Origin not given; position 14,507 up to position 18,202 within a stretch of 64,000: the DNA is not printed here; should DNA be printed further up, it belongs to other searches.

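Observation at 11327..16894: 2208-bp perfect duplication gives two adjacent genes the same N-terminal ~745 aa but different C-terminal cassettes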

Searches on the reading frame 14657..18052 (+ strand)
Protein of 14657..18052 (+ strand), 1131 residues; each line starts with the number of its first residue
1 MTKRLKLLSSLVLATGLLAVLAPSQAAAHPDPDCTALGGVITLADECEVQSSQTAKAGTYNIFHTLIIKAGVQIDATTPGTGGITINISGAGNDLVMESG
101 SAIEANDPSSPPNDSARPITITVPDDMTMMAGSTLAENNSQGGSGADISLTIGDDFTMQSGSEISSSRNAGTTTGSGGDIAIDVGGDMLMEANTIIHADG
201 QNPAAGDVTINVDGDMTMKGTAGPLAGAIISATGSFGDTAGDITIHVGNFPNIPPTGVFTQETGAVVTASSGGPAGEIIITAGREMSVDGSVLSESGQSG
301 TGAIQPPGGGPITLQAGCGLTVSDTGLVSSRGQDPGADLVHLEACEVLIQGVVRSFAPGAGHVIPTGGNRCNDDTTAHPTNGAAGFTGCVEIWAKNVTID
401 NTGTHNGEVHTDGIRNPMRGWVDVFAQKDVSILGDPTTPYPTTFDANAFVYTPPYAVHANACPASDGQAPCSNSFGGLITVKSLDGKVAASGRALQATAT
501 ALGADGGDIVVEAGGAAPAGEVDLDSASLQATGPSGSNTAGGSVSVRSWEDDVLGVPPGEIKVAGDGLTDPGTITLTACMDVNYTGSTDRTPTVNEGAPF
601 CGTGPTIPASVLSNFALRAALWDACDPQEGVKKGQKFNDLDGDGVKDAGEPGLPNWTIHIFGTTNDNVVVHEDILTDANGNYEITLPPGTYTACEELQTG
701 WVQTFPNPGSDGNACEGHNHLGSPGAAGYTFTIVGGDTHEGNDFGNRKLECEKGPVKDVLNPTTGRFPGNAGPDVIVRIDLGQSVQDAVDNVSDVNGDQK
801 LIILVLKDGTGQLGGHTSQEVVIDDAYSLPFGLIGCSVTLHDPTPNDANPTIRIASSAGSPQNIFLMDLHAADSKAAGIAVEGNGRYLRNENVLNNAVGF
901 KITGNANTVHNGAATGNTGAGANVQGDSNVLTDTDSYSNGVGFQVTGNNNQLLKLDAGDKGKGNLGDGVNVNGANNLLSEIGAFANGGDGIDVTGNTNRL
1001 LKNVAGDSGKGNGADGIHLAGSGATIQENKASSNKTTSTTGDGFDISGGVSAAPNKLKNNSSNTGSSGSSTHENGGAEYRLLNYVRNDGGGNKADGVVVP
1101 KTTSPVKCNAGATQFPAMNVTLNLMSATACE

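Call 8: search_protein_families(library=pfam, proteins=[window:14657-18052:+], max_evalue=0.01)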
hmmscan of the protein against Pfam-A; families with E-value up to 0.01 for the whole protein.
window:14657-18052:+ (1131 aa): 0 families

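Call 9: search_protein_families(library=ncbifam, proteins=[window:14657-18052:+], max_evalue=0.01)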
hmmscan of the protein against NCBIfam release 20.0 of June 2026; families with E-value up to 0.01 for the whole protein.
window:14657-18052:+ (1131 aa): 0 families

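Call 11: find_encoding_contigs(protein=window:14657-18052:+, flank=10000, max_places=6)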
Protein window:14657-18052:+ (1131 aa): no gene with exactly this product is on record in the collection.

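Call 13: find_homologous_proteins(query=window:14657-18052:+, max_evalue=0.00001)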
Query window:14657-18052:+ (1131 aa): 130 proteins with E <= 0.00001 among 8000 candidates; the best 120 are listed.
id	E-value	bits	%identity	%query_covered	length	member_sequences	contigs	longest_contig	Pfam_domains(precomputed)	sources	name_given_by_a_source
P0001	0.0e+0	2511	100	100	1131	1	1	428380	-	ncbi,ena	-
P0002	0.0e+0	1807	76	100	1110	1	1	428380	PF13229.13,PF17210.10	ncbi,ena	-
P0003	3.9e-296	1004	67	63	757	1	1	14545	PF17210.10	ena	-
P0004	1.1e-269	916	48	100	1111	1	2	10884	PF13229.13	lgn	-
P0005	2.1e-233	796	44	54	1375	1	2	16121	PF07495.20,PF17802.8,PF23193.2,PF00775.28,PF13620.13,PF17210.10,PF13715.13,PF22902.3,PF01060.30,PF11974.15,PF24421.2,PF22904.4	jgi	jgi:protocatechuate 3,4-dioxygenase beta subunit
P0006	9.6e-196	671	42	87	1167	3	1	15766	PF13229.13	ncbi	-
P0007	2.2e-187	644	39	100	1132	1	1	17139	PF13229.13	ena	-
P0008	1.0e-172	595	56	33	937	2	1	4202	-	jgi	jgi:hypothetical protein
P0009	3.6e-170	587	40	55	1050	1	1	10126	PF17802.8,PF13620.13,PF17210.10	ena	-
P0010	2.4e-168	581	40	92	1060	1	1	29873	PF13229.13,PF17210.10,PF05048.20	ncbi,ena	-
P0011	8.2e-162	559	57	33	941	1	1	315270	-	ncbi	-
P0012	5.5e-159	550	40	63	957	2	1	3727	PF13715.13,PF17802.8,PF23193.2,PF13620.13,PF22904.4,PF17210.10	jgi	jgi:hypothetical protein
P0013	6.6e-159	549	38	53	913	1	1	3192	PF13229.13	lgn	-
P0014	3.3e-157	544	39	44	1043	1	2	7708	PF13715.13,PF17802.8,PF18203.7,PF13620.13,PF22904.4,PF17210.10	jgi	jgi:hypothetical protein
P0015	4.7e-157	543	42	50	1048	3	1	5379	PF17802.8,PF17210.10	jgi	jgi:parallel beta-helix repeat protein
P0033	3.0e-114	401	36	79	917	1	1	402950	-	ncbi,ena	-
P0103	2.4e-46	177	38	32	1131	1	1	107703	PF23981.2,PF13229.13,PF17802.8,PF19403.6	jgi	jgi:hypothetical protein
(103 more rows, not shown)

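Call 14: find_encoding_contigs(protein=P0001, flank=10000, max_places=4)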
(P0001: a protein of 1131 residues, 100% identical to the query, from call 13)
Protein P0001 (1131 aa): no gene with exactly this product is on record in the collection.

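Call 15: find_encoding_contigs(protein=P0003, flank=10000, max_places=4)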
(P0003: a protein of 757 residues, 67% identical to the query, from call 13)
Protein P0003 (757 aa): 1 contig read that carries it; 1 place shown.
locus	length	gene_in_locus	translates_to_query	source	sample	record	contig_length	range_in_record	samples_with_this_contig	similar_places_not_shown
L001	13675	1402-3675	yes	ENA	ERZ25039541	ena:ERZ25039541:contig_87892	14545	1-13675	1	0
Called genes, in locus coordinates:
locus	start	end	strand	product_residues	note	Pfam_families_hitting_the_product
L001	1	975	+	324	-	?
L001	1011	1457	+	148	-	-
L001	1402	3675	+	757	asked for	PF17210:SdrD_B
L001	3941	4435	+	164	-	-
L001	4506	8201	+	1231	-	PF17210:SdrD_B, PF13620:CarboxypepD_reg (faint), PF17802:SpaA (faint), PF22904:NOMO1-like_2nd (faint), PF23194:NOMO_5th (faint), PF17210:SdrD_B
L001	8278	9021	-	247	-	-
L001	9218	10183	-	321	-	PF00353:HemolysinCabind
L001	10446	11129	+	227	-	PF04237:YjbR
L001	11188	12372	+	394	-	PF03706:LPG_synthase_TM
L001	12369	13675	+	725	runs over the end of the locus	?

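Call 16: list_cluster_members(proteins=[P0001, P0002, P0004, P0006, P0010])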
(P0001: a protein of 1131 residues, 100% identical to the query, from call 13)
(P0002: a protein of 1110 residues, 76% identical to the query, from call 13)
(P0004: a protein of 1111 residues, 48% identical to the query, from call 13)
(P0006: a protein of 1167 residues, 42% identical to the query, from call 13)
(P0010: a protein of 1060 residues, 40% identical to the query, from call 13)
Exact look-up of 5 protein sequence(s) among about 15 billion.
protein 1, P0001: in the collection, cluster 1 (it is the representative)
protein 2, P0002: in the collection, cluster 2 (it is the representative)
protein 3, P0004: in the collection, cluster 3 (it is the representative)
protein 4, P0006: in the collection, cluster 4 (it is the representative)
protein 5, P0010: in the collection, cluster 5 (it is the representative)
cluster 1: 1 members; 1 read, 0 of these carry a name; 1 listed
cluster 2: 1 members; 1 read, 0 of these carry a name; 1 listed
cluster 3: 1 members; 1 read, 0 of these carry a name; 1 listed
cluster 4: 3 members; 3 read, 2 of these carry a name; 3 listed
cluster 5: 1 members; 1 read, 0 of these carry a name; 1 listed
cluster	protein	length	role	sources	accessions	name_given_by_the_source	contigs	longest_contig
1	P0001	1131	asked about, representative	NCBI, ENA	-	-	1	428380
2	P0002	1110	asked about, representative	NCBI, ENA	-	-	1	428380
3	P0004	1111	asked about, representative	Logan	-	-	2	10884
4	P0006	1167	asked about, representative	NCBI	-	-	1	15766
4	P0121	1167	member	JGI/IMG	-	hypothetical protein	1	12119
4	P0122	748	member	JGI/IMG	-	hypothetical protein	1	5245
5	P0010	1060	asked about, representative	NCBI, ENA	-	-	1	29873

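Call 19: find_encoding_contigs(protein=P0033, flank=10000, max_places=3)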
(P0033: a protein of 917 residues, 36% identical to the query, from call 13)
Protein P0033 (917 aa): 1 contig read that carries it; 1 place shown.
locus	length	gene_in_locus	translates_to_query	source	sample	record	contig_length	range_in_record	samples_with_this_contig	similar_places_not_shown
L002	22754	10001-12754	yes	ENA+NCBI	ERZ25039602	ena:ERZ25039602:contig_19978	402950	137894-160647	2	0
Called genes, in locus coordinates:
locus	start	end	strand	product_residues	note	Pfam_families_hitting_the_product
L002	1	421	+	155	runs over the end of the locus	PF00571:CBS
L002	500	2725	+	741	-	PF00115:COX1, PF02433:FixO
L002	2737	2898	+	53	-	PF05545:FixQ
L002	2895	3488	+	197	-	PF14715:FixP_N, PF00034:Cytochrom_C (weak), PF13442:Cytochrome_CBB3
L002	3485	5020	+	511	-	PF12801:Fer4_5, PF13237:Fer4_10 (faint), PF12838:Fer4_7 (faint), PF13183:Fer4_8 (faint), PF13187:Fer4_9 (weak), PF13746:Fer4_18, PF11614:FixG_C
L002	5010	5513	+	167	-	PF05751:FixH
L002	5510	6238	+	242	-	PF13386:DsbD_2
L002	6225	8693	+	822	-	PF12156:ATPase-cat_bd, PF00403:HMA (weak), PF00122:E1-E2_ATPase, PF00702:Hydrolase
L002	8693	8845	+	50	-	PF03597:FixS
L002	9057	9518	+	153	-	PF14534:DUF4440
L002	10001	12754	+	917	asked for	-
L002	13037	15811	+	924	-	-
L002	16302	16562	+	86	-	-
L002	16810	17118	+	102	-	-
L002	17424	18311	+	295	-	-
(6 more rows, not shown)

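Call 21: find_related_loci(query=A1, collection=genome_contigs, flank=10000)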
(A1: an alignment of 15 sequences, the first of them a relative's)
Query A1 (1131 aa) in genome_contigs; peptide patterns used: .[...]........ (x = any residue, [..] = any of these).
99 stretches matched a pattern; 32 encode a relative of the query (tblastn E <= 1e-3); 32 distinct loci.
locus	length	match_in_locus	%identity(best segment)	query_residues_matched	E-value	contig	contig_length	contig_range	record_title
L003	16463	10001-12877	37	46-1117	3e-130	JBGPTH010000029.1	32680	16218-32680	MAG: Nitrospiria bacterium isolate OBJ1_062018_110_73 k141_105893_length_32680_cov_14.4203, whole genome shotgun sequenc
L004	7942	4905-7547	34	118-1117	1e-106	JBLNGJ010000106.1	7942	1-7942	MAG: Micromonosporaceae bacterium isolate MAG23 PRJNA1068274_bin1_renamed_105, whole genome shotgun sequence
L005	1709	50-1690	41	176-695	1e-106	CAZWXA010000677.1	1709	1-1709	MAG TPA_asm: uncultured bacterium isolate SRP119689_co1_6 genome assembly, contig: NODE_136673_length_1709_cov_5.386336,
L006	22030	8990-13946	35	117-1108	9e-94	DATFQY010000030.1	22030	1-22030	MAG TPA_asm: Thermoanaerobaculia bacterium isolate SMAG_U9343 k141_5602613, whole genome shotgun sequence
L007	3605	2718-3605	50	208-516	3e-77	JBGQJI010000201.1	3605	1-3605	MAG: Candidatus Methylomirabilis sp. isolate OBJ2_061818_070_27 k141_1494960_length_3605_cov_7.9555, whole genome shotgu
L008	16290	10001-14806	53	171-1108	9e-76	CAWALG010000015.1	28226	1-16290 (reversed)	MAG: uncultured Acidobacteriota bacterium isolate MFD02199.bin.2.50 genome assembly, contig: contig_23768, whole genome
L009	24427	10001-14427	33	3-1131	2e-77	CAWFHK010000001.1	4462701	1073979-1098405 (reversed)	MAG: uncultured Acidobacteriota bacterium isolate MFD04944.bin.1.336 genome assembly, contig: contig_25364, whole genome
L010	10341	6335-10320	34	150-1130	2e-102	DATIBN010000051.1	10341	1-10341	MAG TPA_asm: Thermoanaerobaculia bacterium isolate SMAG_U16291 k141_1699241, whole genome shotgun sequence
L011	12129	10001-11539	39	101-611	1e-66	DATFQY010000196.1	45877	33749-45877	MAG TPA_asm: Thermoanaerobaculia bacterium isolate SMAG_U9343 k141_5476283, whole genome shotgun sequence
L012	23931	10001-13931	38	103-588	3e-63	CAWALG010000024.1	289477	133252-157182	MAG: uncultured Acidobacteriota bacterium isolate MFD02199.bin.2.50 genome assembly, contig: contig_4312, whole genome s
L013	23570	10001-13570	37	9-754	1e-56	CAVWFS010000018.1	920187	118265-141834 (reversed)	MAG: uncultured Candidatus Rokubacteria bacterium isolate MFD00962.bin.2.180 genome assembly, contig: contig_95093, whol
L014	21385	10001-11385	44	94-609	3e-55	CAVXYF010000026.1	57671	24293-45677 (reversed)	MAG: uncultured Acidobacteriota bacterium isolate MFD09206.bin.1.14 genome assembly, contig: contig_93999, whole genome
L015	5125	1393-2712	39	144-611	4e-55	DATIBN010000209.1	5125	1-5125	MAG TPA_asm: Thermoanaerobaculia bacterium isolate SMAG_U16291 k141_1791365, whole genome shotgun sequence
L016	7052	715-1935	38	180-609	5e-55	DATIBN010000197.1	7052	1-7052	MAG TPA_asm: Thermoanaerobaculia bacterium isolate SMAG_U16291 k141_1449367, whole genome shotgun sequence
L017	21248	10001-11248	38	174-612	1e-53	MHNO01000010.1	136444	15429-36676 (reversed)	MAG: Candidatus Ryanbacteria bacterium RIFCSPHIGHO2_02_FULL_45_17b rifcsphigho2_02_scaffold_472, whole genome shotgun se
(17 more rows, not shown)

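Call 22: search_solved_structures(query=A1, max_evalue=1)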
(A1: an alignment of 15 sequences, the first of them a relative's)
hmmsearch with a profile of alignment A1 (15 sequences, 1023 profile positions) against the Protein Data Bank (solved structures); distinct sequences matched with E-value up to 1: 11.
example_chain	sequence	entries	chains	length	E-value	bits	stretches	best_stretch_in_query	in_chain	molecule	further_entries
10ps_A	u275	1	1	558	1.2e-14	56.8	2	564-638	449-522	Serine-aspartate repeat-containing protein D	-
4jdz_B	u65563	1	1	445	7.9e-06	27.6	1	554-638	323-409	Ser-Asp rich fibrinogen/bone sialoprotein-binding protein SdrD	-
8vdk_A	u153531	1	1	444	2e-05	26.2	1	554-637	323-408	Serine-aspartate repeat-containing protein D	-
4jdz_A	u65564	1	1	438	5.3e-05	24.8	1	554-637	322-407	Ser-Asp rich fibrinogen/bone sialoprotein-binding protein SdrD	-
3irp_X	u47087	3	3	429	7.4e-05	24.3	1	560-638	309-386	Uro-adherence factor A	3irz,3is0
3is1_X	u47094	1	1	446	7.9e-05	24.3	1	560-638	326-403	Uro-adherence factor A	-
4ozz_A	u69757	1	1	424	0.001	20.6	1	855-951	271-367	Poly(beta-D-mannuronate) C5 epimerase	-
4nk8_A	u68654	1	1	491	0.0011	20.5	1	855-951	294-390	Poly(beta-D-mannuronate) C5 epimerase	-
4nk6_A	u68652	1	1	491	0.0012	20.3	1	855-951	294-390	Poly(beta-D-mannuronate) C5 epimerase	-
4ozy_A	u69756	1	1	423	0.0015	20.1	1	855-951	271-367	Poly(beta-D-mannuronate) C5 epimerase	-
7o79_A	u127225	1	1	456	0.034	15.5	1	844-952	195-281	Poly(Beta-D-mannuronate) lyase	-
